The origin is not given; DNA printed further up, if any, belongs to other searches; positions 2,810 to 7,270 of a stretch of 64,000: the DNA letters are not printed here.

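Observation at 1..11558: Tandem array of three vgrG genes carrying an Rhs nuclease effector and SUKH immunity pair, without T6SS core genes in cis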

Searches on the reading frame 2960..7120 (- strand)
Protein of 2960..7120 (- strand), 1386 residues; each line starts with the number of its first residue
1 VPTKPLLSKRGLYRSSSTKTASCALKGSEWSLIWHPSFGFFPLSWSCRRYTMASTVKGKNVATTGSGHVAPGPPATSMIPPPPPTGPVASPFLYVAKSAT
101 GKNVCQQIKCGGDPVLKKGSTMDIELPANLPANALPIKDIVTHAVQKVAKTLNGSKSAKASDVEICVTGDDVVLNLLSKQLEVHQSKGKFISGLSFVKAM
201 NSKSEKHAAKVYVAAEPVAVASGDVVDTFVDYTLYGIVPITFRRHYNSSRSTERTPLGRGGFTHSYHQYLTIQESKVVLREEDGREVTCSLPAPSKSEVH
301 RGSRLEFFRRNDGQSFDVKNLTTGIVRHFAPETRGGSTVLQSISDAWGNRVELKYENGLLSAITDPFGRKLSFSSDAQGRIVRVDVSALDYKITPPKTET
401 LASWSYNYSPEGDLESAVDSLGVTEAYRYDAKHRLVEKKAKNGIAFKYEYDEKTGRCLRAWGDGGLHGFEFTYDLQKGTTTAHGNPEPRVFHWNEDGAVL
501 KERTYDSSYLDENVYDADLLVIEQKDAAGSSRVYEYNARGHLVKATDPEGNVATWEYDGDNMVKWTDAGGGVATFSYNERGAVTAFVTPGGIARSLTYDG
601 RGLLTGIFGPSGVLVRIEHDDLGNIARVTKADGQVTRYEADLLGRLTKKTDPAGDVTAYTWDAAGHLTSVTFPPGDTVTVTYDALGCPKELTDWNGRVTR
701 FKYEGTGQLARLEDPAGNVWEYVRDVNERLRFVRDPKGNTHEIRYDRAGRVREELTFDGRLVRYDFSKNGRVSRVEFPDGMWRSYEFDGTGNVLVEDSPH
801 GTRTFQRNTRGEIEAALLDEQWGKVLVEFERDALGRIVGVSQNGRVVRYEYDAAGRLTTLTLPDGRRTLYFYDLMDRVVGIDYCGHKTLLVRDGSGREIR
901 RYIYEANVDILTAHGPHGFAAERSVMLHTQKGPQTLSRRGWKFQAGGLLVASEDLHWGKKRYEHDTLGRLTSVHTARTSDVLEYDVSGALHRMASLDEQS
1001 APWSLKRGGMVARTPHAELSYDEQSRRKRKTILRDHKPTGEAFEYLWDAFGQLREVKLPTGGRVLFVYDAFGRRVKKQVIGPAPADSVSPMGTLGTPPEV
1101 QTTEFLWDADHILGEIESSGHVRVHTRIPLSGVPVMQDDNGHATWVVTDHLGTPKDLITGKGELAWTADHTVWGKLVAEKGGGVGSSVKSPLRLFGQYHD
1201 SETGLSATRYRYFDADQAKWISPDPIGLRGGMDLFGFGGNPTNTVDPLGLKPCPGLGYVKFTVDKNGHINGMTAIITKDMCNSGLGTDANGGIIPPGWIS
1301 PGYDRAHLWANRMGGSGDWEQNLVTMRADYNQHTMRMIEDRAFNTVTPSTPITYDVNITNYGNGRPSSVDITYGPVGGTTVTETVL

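Call 5: search_protein_families(library=pfam, proteins=[window:2960-7120:-], max_evalue=0.01)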
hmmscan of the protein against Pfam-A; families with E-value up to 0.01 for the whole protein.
window:2960-7120:- (1386 aa): 6 families
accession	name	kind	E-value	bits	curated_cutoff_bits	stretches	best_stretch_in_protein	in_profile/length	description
PF05593.20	RHS_repeat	-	3.6e-70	231.6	22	8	832-866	2-37/38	RHS Repeat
PF20148.4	DUF6531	-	2.3e-17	63.5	24.1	1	216-288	2-73/74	Domain of unknown function (DUF6531)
PF03527.20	RHS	-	2.9e-11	43.5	27.9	1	1147-1179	5-37/38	RHS protein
PF13930.12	Endonuclea_NS_2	-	1e-10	42.4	27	1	1290-1373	37-128/132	DNA/RNA non-specific endonuclease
PF25023.1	TEN_YD-shell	-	6.4e-05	21.6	50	0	643-678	112-147/909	Teneurin YD-shell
PF13665.11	Tox-PAAR-like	-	0.00051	20.6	31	1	82-175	13-102/108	Toxin PAAR-like domain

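Call 6: search_protein_families(library=ncbifam, proteins=[window:2960-7120:-], max_evalue=0.01)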
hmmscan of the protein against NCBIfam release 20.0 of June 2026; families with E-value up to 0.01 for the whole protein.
window:2960-7120:- (1386 aa): 3 families
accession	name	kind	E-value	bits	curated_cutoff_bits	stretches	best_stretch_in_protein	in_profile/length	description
NF041261.1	RHS_core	equivalog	1.1e-61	209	2000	3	561-879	353-673/1261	RHS element core protein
TIGR01643.1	YD_repeat_2x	repeat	2.7e-57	189.1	15.8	5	832-870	2-41/42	YD repeat-containing protein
TIGR03696.1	Rhs_assc_core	domain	1e-17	64.4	32.5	1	1171-1250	2-76/76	RHS repeat-associated core domain-containing protein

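Call 55: search_solved_structures(query=window:2960-6967:-, max_evalue=0.001)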
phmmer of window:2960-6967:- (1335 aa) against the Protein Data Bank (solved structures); distinct sequences matched with E-value up to 0.001: 31.
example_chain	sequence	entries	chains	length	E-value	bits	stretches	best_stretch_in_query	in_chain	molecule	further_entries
8qja_A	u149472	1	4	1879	2e-72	247.6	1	171-1199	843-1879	Putative type VI secretion system YD repeat-containing Rhs element Vgr protein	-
7q97_A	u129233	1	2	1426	5.1e-67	229.7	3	485-813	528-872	Rhs family protein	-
8qjc_A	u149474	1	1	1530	3.4e-66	227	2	163-825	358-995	T6SS-associated Rhs core and toxin domain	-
8qjb_A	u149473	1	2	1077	1.3e-65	225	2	163-825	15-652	T6SS-associated Rhs core domain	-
8qjd_A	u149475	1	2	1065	1.9e-65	224.5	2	164-826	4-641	Salmonella bongori Rhs core domain (residues 360-1420)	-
8uy4_A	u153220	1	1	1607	1.4e-54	188.5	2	346-1027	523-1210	Tse15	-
8uxt_A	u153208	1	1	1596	2.2e-53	184.5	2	346-1027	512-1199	Tse15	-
8h8a_A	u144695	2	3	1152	1.3e-50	175.4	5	1051-1198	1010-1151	Putative Rhs-family protein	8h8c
8h8b_A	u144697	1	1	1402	2.9e-49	170.9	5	1051-1201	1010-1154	Putative Rhs-family protein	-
8cp6_B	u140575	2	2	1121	3.5e-48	167.3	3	512-941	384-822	Toxin protein Tse5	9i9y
7pq5_L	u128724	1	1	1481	3.8e-47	163.9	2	601-1200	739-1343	Tre23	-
9pt5_A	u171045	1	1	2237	2.3e-28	101.6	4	562-827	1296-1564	Teneurin-like protein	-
9ifo_A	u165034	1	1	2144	4.5e-28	100.7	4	562-827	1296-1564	Teneurin-Like Protein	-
7bam_A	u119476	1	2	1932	1.5e-09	39.3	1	604-750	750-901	Teneurin-4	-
7ban_A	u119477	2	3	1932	1.5e-09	39.3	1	604-750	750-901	Teneurin-4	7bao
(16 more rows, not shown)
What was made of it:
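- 2960..6967 (-): 1335-aa Rhs polymorphic toxin. Matches T6SS Rhs structures 8QJA, 7Q97 and 8QJB at E 2e-72 to 1e-65 (call 55).
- On T6SS-delivered Rhs polymorphic toxin: E 2e-72 to 8QJA (call 55).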
